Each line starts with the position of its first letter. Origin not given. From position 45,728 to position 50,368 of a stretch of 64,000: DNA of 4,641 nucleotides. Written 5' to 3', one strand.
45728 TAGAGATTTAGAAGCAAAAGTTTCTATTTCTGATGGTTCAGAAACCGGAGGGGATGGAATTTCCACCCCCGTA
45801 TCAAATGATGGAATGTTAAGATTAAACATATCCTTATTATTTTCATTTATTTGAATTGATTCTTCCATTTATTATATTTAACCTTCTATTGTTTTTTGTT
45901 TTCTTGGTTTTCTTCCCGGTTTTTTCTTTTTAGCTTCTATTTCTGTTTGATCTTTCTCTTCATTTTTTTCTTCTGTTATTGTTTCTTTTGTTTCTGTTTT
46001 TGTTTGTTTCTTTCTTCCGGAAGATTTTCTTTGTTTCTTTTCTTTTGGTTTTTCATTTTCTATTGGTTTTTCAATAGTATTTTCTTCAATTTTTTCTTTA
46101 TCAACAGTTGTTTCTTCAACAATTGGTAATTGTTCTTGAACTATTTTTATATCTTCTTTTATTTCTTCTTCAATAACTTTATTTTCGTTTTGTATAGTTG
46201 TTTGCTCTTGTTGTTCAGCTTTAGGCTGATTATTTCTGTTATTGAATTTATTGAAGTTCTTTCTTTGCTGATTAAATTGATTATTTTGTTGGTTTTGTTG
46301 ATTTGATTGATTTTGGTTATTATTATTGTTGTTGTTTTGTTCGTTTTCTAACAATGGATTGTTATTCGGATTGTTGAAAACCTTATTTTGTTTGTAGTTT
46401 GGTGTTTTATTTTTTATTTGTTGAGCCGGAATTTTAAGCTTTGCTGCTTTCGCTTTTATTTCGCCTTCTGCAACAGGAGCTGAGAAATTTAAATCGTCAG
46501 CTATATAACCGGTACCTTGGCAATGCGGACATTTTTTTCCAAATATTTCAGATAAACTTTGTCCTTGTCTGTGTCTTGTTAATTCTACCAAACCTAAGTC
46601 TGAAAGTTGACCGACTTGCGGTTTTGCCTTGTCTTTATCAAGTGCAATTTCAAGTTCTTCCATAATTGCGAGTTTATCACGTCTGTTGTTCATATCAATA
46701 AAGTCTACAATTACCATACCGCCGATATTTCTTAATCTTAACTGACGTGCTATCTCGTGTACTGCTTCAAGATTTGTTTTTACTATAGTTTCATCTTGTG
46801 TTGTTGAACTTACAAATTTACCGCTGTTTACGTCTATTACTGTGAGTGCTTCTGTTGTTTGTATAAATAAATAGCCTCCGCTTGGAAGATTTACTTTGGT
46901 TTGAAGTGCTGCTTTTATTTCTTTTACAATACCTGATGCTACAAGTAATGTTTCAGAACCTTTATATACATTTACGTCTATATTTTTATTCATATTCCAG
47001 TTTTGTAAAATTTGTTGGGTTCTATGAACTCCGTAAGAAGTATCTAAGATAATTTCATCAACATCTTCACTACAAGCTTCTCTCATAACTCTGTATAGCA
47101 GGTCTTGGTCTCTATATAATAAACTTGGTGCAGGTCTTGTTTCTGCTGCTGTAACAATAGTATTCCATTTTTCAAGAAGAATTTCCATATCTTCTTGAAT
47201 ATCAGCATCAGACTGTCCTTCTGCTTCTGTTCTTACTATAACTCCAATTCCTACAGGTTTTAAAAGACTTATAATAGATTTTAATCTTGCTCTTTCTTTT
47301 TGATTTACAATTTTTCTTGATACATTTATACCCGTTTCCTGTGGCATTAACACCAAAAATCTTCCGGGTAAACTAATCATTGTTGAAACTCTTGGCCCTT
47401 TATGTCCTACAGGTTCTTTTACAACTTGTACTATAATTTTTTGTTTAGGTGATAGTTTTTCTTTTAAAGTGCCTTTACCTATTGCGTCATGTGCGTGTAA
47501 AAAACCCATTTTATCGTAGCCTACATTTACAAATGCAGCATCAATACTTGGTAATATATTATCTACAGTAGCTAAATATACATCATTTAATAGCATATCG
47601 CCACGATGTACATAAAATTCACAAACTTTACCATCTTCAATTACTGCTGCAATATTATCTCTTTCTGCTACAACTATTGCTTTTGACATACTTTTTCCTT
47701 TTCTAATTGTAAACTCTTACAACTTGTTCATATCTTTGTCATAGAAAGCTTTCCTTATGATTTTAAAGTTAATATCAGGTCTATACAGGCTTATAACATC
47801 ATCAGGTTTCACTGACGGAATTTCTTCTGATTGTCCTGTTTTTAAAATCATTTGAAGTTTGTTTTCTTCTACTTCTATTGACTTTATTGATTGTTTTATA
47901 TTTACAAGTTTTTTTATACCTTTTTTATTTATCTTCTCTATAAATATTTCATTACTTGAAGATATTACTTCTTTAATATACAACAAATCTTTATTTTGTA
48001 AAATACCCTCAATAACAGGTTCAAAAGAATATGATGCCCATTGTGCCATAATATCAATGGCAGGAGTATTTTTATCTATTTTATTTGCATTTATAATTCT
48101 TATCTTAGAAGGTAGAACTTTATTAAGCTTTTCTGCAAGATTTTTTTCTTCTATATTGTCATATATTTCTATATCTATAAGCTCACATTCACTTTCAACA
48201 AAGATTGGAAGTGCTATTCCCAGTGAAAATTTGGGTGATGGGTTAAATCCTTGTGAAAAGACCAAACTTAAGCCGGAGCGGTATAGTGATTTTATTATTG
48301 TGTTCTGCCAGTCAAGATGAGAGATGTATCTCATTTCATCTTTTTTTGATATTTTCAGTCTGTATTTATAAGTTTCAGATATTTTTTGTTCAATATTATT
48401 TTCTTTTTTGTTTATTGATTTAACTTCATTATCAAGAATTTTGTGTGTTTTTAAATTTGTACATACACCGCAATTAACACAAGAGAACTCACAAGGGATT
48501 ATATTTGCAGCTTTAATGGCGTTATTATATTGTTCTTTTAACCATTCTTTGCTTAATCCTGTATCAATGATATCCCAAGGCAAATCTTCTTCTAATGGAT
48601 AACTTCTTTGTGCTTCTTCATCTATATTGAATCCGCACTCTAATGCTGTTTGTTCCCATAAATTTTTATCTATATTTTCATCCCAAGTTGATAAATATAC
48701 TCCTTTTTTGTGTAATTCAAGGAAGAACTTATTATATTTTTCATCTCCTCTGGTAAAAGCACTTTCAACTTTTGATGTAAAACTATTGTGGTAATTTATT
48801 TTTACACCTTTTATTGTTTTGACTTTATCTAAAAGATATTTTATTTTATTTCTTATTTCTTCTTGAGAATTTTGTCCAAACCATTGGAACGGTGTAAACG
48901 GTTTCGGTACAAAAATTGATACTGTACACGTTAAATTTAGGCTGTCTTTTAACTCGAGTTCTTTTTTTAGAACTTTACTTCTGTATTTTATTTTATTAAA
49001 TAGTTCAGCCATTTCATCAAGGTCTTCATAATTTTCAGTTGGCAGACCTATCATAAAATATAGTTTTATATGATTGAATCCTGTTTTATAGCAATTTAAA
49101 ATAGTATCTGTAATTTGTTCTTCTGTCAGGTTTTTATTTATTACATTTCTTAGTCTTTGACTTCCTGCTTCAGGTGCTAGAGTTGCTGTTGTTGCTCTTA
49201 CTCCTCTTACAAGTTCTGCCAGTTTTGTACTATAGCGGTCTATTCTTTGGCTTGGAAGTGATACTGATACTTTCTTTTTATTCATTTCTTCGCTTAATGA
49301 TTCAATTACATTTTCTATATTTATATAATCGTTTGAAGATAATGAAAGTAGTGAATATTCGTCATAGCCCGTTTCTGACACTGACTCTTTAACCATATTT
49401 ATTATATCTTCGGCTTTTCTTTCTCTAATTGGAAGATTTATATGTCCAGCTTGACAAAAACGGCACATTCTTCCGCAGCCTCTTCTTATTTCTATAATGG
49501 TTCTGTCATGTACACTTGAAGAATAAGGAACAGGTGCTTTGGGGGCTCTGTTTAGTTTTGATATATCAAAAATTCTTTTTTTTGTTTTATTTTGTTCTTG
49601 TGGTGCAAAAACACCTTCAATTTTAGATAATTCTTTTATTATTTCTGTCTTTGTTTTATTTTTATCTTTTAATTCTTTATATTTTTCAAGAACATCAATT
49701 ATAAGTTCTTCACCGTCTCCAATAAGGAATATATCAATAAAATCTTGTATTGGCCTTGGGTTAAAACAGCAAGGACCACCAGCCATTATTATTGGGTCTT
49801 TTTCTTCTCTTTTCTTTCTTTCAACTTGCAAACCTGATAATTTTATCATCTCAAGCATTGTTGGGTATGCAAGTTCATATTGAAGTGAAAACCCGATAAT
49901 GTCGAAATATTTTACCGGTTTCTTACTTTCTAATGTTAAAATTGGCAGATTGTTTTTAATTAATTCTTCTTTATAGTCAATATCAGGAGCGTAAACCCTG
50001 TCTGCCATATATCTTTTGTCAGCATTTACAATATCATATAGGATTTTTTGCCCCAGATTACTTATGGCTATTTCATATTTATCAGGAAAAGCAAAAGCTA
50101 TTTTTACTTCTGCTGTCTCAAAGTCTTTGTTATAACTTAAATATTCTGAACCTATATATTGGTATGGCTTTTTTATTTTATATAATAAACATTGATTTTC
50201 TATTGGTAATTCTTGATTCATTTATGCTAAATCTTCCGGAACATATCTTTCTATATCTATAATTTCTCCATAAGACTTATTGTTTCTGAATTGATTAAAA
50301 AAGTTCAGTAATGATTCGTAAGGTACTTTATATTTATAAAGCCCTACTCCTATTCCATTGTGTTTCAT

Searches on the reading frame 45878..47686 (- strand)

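Call 26: search_protein_families(library=pfam, proteins=[window:45878-47686:-], max_evalue=0.001)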
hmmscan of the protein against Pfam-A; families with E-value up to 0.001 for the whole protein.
window:45878-47686:- (602 aa): 1 family
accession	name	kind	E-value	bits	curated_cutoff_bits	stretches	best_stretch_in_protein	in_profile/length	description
PF10150.14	RNase_E_G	-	4.8e-96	321.8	25.5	1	105-373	1-269/270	Ribonuclease E/G family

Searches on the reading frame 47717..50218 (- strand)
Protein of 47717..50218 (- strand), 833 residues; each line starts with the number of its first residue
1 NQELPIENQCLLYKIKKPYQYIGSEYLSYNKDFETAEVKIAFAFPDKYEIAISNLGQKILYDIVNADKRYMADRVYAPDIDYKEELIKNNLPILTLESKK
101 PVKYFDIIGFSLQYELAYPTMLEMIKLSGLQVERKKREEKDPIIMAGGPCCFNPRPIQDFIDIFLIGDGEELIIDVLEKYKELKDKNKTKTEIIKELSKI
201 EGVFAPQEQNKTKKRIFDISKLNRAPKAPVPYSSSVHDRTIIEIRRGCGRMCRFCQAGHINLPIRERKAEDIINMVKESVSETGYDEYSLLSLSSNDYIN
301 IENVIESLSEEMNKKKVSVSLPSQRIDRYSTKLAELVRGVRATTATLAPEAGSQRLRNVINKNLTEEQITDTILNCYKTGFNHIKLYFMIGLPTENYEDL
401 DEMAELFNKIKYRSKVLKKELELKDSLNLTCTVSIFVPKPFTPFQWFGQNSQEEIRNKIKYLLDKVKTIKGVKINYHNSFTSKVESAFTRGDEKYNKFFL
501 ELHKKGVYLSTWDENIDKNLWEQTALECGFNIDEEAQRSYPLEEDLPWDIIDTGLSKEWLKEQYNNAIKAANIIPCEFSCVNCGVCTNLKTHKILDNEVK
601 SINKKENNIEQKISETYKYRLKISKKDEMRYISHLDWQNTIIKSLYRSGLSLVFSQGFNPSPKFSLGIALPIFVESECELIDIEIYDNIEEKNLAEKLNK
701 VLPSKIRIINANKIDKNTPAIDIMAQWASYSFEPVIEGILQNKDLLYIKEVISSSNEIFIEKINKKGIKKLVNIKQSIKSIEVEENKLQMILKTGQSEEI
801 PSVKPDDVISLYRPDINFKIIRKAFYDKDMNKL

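Call 26: search_protein_families(library=pfam, proteins=[window:47717-50218:-], max_evalue=0.001)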
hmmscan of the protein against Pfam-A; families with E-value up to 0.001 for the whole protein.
window:47717-50218:- (833 aa): 4 families
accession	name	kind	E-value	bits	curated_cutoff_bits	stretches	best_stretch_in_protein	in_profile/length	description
PF19864.5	Radical_SAM_N2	-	1.4e-54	184.1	29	1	56-206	1-151/151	Radical SAM proteins, N-terminal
PF10105.14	DUF2344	-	2.5e-41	141.9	23.8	1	618-799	1-173/176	Uncharacterized protein conserved in bacteria (DUF2344)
PF04055.27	Radical_SAM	-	1.6e-19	71.2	29.5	1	243-406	2-165/166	Radical SAM superfamily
PF02310.24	B12-binding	-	0.00045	20.5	32.1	0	105-172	52-116/121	B12 binding domain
